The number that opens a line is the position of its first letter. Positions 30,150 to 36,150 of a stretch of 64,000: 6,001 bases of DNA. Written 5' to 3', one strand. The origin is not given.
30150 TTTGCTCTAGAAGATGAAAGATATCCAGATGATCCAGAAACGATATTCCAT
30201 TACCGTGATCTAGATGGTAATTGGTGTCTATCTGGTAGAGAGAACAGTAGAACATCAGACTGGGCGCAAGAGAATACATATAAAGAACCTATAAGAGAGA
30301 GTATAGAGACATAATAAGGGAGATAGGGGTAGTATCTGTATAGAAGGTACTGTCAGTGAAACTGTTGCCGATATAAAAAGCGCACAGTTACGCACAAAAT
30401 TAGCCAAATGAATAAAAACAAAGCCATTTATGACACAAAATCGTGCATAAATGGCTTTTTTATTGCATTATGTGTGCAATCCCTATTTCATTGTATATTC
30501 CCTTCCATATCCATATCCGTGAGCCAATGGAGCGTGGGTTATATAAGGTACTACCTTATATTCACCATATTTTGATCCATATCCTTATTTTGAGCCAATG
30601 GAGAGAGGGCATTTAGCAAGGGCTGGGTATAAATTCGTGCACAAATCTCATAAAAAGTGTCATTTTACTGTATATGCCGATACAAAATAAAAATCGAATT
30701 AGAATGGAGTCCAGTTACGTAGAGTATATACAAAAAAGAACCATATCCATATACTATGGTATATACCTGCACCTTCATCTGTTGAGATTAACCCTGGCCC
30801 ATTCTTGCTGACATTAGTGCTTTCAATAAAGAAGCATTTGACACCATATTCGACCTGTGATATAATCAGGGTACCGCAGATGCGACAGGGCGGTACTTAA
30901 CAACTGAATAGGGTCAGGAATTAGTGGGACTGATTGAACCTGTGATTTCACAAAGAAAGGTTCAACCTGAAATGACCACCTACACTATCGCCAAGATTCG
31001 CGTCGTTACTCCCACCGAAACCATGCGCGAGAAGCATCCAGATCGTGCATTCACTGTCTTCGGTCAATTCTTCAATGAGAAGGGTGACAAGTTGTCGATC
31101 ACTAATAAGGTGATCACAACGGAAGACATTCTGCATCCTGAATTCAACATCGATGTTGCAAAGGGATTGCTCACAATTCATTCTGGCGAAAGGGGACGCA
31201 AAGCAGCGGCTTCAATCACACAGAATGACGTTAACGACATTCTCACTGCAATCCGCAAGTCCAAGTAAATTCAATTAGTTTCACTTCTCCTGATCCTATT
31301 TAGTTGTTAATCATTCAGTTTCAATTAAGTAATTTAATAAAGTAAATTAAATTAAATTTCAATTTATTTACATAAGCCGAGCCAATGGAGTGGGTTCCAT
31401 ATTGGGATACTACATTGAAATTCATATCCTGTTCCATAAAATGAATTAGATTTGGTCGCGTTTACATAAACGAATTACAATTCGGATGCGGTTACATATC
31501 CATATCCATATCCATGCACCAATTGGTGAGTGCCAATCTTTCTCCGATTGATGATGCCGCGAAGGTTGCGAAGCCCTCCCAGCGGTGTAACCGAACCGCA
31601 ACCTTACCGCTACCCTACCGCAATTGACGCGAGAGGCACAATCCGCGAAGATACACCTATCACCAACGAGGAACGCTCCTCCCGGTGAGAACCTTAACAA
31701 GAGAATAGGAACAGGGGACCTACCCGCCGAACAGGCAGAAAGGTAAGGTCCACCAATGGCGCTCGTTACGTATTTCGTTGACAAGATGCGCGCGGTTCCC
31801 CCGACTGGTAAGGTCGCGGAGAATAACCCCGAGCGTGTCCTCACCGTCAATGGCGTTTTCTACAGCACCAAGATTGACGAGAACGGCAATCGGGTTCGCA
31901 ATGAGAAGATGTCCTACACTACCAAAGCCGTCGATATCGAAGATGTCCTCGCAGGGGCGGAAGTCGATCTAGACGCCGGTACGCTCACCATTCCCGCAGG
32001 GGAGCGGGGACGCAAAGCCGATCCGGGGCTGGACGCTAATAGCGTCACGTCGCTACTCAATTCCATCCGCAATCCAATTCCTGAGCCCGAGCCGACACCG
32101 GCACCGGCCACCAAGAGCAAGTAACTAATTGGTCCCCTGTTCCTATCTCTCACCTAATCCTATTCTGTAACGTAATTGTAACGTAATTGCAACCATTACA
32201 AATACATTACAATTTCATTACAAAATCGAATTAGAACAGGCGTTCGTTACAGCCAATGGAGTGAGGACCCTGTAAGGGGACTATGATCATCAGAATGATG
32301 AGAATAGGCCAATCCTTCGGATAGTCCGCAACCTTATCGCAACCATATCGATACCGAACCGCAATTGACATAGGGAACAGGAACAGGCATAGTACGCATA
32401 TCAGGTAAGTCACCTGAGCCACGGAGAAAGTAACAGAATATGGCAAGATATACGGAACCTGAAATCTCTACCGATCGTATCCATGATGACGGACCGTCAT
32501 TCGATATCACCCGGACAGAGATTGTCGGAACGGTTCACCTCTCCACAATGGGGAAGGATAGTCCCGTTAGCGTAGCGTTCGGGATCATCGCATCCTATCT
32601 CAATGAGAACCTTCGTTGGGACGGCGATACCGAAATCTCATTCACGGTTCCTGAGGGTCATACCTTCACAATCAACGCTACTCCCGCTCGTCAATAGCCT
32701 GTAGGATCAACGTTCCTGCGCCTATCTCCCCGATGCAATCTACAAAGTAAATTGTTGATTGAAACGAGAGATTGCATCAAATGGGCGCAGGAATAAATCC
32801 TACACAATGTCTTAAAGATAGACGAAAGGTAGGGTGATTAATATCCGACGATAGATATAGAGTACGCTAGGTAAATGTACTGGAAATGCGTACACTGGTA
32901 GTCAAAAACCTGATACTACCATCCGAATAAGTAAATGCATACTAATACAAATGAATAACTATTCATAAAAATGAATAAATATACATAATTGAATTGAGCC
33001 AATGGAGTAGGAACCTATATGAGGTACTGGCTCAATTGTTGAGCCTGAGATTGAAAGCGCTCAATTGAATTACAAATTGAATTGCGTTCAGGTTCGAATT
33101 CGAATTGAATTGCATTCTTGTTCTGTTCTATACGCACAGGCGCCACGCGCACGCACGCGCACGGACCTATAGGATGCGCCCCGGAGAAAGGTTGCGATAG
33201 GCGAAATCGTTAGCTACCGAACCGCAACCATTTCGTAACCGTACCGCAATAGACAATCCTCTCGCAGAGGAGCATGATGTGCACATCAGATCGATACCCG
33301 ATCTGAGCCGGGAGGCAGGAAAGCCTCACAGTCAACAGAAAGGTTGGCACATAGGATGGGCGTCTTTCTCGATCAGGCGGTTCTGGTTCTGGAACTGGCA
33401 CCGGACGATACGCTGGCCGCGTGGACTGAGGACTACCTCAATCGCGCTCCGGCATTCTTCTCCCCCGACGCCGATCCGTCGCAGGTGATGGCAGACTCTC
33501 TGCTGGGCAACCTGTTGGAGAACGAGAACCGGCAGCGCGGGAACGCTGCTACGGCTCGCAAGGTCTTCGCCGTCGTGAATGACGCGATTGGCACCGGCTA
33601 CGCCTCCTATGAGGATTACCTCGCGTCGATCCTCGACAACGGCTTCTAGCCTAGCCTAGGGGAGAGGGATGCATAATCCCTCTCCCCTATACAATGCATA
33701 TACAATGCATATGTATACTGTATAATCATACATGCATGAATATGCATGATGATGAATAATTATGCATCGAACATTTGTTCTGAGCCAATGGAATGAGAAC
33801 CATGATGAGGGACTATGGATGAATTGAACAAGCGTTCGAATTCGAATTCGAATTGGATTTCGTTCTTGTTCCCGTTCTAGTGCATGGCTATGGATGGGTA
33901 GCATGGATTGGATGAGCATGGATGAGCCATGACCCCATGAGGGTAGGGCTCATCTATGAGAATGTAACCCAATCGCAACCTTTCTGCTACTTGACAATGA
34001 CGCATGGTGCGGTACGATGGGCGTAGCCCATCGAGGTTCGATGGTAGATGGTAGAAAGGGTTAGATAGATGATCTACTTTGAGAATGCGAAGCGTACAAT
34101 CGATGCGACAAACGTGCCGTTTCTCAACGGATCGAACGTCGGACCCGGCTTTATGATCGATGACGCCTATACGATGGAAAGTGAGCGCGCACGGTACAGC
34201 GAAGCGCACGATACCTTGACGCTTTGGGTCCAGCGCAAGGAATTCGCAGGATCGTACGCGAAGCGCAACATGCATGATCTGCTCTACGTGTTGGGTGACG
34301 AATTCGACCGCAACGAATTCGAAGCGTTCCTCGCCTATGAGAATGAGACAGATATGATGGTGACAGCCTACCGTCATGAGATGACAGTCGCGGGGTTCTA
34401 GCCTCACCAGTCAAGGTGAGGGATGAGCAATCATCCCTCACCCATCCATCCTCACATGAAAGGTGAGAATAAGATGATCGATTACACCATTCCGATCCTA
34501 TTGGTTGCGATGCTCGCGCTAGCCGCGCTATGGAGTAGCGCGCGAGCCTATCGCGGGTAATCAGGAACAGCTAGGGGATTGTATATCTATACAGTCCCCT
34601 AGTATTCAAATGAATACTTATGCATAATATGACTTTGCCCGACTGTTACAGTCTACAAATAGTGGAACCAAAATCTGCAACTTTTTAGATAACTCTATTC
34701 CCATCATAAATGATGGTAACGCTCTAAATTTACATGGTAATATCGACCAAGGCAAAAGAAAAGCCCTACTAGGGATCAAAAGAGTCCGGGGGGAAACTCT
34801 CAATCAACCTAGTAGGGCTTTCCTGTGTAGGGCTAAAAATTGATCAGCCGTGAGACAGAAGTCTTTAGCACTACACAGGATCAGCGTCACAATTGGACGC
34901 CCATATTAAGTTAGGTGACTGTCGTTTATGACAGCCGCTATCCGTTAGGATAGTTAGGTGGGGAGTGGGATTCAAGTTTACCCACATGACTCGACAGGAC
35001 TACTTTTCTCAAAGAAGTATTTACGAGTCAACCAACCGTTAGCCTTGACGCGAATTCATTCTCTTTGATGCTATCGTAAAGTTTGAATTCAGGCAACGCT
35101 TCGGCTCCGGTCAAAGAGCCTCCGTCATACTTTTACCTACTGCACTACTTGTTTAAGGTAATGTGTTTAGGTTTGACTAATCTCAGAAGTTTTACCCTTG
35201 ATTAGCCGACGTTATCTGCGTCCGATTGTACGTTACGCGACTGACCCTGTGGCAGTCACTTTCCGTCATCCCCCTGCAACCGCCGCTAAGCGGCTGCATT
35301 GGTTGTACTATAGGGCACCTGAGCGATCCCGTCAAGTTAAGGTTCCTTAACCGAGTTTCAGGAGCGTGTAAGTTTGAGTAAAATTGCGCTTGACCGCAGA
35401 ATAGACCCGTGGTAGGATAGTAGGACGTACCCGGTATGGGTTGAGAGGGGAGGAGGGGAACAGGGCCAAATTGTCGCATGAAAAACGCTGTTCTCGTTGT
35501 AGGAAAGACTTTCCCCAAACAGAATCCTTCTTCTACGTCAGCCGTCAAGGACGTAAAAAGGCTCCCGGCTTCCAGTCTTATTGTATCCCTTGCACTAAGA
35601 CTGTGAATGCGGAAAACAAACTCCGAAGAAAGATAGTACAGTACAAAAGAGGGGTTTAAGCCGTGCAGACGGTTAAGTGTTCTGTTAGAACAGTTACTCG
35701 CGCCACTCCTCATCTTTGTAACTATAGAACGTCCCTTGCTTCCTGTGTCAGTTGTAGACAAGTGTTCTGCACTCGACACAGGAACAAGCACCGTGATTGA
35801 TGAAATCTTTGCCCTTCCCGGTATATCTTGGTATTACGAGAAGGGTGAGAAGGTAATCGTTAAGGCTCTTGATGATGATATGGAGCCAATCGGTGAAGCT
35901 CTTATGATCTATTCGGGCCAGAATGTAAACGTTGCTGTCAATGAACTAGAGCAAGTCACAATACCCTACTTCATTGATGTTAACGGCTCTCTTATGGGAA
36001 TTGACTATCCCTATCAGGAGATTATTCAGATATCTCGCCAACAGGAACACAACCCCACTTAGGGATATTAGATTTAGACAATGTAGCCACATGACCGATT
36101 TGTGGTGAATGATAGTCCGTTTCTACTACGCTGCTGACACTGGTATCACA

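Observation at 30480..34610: Tandem array of five small-gene cassettes with a composition shift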

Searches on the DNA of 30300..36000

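Call 13: search_rna_families(source=window, start=30300, end=36000, threshold=evalue, max_evalue=1)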
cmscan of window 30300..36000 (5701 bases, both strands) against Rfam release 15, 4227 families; matches with E-value up to 1: 4.
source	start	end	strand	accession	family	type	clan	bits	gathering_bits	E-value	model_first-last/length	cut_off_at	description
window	34955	35120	-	RF01745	manA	Cis-reg;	-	34.2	55.2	3.5e-06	1-192/192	no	manA RNA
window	32155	32234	-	RF01912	mir-2807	Gene; miRNA;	-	30.7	54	0.092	1-84/84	no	mir-2807 microRNA precursor family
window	30411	30469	-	RF03353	MIR5291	Gene; miRNA;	-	25.3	54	0.38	1-65/65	no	MIR5291 microRNA precursor family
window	35738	35786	-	RF03581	mir-4878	Gene; miRNA;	-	22.7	100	0.35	1-73/73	no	mir-4878 microRNA precursor family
